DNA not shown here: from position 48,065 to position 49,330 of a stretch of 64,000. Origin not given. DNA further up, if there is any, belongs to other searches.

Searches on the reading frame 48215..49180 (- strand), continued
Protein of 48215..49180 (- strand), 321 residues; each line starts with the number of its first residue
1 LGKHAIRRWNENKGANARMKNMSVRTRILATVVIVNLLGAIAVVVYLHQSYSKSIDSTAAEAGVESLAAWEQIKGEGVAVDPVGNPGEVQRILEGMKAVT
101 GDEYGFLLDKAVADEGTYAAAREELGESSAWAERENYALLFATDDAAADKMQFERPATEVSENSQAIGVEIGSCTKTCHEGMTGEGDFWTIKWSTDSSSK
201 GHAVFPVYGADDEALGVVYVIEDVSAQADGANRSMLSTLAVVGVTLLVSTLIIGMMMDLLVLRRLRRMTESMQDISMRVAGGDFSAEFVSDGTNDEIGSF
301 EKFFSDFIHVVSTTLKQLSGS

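Call 75: search_protein_families(library=pfam, alignment_id=A1, max_evalue=1)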
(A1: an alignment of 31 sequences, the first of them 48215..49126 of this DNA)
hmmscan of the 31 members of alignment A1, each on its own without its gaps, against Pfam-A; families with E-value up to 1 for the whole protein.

A. member 1, window:48215-49126:- (303 aa): 1 family
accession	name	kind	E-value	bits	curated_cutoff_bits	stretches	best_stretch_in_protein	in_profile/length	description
PF00672.30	HAMP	-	0.0023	18.7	25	1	243-280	6-38/53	HAMP domain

B. families by the number of members that match (of 31 scanned): 26 families (the first 25 are shown)
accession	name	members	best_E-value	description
PF00672.30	HAMP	28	4.7e-05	HAMP domain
PF01848.21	HOK_GEF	2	0.033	Hok/gef family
PF19076.6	CshA_repeat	2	0.036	Surface adhesin CshA repetitive domain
PF14991.11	MLANA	2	0.1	Protein melan-A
PF01590.32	GAF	1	0.0012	GAF domain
PF10845.14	DUF2576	1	0.0013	Protein of unknown function (DUF2576)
PF09991.14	DUF2232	1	0.0018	Predicted membrane protein (DUF2232)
PF20960.2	Bag6_BAGS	1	0.015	Bag6, BAG-similar domain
PF14828.11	Amnionless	1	0.021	Amnionless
PF05454.16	DAG1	1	0.022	Dystroglycan (Dystrophin-associated glycoprotein 1)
PF04725.17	PsbR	1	0.025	Photosystem II 10 kDa polypeptide PsbR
PF14827.12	dCache_3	1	0.037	Double sensory domain of two-component sensor kinase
PF19283.4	APEH_N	1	0.054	Acylamino-acid-releasing enzyme, N-terminal domain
PF08448.16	PAS_4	1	0.058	PAS fold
PF24127.1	DUF7395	1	0.1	Domain of unknown function (DUF7395)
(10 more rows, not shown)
